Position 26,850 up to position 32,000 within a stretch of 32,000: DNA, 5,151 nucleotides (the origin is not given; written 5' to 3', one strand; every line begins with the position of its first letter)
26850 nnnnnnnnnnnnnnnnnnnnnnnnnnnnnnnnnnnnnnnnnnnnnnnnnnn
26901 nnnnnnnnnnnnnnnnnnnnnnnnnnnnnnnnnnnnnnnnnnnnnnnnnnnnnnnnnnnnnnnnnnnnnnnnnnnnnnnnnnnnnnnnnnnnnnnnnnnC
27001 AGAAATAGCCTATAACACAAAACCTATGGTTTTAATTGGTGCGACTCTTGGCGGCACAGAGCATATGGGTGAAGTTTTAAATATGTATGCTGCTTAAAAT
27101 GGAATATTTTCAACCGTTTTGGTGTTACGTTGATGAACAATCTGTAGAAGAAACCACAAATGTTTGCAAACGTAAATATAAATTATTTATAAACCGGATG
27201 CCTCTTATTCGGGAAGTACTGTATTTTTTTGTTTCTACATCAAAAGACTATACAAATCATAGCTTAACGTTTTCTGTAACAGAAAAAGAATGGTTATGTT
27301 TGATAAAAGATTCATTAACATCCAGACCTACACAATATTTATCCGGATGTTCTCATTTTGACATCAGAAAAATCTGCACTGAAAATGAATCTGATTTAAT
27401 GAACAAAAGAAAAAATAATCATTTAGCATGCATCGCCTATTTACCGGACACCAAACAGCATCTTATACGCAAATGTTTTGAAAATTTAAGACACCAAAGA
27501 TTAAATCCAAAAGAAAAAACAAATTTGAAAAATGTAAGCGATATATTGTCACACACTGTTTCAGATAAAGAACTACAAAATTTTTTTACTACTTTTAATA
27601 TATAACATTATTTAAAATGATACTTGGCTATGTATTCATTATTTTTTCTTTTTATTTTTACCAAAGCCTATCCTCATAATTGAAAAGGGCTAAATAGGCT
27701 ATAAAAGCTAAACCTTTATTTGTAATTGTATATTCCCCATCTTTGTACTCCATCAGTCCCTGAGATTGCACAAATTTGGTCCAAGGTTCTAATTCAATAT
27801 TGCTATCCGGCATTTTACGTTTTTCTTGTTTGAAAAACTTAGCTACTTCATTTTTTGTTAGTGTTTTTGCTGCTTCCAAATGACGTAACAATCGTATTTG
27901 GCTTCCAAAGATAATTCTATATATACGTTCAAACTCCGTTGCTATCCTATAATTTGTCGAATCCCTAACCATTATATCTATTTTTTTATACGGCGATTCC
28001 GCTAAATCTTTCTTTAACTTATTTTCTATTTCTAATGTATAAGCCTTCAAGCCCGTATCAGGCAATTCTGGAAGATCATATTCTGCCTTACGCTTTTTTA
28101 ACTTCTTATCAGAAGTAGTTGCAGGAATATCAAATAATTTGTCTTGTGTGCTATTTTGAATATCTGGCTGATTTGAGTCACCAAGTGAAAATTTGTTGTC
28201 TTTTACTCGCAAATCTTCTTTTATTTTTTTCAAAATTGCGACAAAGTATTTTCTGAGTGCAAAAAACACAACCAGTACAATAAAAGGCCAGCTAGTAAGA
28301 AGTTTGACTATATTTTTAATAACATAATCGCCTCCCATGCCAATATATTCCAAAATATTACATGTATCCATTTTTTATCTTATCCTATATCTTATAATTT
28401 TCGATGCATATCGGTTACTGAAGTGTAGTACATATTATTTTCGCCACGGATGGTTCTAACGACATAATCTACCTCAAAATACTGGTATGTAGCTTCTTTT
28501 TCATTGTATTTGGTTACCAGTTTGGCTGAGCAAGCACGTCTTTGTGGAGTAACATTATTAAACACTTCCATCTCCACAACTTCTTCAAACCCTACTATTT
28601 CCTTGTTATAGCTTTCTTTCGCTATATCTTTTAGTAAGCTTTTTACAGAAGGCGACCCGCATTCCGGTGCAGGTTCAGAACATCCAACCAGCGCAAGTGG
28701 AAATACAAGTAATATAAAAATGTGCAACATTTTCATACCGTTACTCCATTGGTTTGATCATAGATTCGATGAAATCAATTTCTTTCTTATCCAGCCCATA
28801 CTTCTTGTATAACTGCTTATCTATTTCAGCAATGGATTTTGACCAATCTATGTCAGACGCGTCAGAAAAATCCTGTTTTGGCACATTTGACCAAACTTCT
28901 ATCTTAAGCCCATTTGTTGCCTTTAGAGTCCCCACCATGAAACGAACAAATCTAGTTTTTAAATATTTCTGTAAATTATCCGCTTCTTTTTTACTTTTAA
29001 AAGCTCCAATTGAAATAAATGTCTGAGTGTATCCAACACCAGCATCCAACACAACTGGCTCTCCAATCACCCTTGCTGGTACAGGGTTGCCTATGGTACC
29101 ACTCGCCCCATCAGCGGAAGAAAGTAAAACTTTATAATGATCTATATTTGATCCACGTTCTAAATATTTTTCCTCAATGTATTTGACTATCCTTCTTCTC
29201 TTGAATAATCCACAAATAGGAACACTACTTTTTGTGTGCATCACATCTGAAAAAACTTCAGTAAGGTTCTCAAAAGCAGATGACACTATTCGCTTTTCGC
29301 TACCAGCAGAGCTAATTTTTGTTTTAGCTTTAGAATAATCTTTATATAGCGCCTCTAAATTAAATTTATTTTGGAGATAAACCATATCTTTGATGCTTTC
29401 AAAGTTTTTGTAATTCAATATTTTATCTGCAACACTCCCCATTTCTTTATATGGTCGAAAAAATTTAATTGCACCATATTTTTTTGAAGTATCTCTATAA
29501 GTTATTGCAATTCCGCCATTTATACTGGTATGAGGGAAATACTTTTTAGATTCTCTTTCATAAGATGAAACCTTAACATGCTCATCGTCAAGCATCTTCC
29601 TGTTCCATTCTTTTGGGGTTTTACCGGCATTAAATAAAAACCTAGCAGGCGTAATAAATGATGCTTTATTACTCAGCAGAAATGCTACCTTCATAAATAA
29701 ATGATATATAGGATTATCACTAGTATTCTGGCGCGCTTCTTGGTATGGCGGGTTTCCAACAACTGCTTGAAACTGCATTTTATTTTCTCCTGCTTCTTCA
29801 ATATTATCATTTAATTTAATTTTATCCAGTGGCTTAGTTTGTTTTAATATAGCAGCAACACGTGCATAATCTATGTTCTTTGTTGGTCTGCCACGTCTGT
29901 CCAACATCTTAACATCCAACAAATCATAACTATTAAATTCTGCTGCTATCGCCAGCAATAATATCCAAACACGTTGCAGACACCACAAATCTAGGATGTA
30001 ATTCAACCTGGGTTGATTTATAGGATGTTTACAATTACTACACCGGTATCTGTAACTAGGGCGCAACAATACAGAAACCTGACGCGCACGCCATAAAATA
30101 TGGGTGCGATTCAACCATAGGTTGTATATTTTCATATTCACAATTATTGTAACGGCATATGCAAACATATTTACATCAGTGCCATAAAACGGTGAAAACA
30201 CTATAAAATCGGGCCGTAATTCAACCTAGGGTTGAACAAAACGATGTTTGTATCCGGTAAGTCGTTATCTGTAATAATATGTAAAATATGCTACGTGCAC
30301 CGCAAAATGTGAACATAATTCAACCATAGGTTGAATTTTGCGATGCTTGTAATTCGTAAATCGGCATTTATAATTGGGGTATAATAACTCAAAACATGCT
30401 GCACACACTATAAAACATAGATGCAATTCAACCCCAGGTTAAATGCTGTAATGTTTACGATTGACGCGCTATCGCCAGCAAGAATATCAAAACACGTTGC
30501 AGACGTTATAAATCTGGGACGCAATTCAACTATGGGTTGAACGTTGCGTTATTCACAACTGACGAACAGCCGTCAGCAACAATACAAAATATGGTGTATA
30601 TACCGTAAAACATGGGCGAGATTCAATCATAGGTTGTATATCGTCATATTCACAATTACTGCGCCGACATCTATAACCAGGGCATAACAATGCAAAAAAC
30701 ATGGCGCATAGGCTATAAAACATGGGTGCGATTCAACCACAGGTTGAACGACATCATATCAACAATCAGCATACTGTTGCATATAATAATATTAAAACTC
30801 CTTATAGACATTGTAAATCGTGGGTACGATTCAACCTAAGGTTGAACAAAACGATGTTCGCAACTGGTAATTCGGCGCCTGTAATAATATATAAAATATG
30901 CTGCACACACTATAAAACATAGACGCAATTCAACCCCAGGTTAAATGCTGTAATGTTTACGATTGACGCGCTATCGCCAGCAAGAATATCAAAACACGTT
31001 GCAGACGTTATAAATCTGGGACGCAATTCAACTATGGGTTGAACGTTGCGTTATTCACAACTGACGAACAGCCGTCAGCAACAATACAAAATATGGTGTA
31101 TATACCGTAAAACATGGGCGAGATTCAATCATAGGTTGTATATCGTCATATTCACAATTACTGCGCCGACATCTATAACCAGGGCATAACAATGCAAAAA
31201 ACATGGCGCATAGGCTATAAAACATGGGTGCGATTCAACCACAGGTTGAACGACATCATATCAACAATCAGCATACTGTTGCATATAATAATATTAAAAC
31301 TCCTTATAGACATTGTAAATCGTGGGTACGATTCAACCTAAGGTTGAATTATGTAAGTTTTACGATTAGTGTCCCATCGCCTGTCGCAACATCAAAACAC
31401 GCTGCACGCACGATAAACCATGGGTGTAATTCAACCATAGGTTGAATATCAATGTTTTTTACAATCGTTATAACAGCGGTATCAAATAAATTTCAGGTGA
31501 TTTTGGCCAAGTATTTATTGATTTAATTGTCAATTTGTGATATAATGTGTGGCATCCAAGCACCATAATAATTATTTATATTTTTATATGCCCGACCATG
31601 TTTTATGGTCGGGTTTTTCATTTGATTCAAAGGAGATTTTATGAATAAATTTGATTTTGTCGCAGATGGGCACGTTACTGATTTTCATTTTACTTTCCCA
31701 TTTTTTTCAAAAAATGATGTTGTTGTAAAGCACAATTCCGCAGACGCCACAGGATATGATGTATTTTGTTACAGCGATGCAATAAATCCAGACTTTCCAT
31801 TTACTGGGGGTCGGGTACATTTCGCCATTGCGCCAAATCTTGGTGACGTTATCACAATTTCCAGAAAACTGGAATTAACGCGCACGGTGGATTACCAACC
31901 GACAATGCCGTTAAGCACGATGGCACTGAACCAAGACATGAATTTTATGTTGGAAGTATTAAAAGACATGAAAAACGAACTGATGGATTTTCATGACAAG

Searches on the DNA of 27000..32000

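Call 36: search_rna_families(source=window, start=27000, end=32000, threshold=evalue, max_evalue=1)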
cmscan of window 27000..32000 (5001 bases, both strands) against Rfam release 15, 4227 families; matches with E-value up to 1: 1.
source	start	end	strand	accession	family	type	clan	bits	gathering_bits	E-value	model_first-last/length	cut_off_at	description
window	31529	31620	+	RF01775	RsaOG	Gene; sRNA;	-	26.7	50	0.47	1-147/147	no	RNA S.aureus Orsay G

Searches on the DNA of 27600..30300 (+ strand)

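Call 11: search_dna_similar(query=window:27600-30300:+, collection=phages, mode=near)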
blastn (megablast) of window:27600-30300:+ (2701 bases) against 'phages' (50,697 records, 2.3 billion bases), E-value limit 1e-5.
No match.
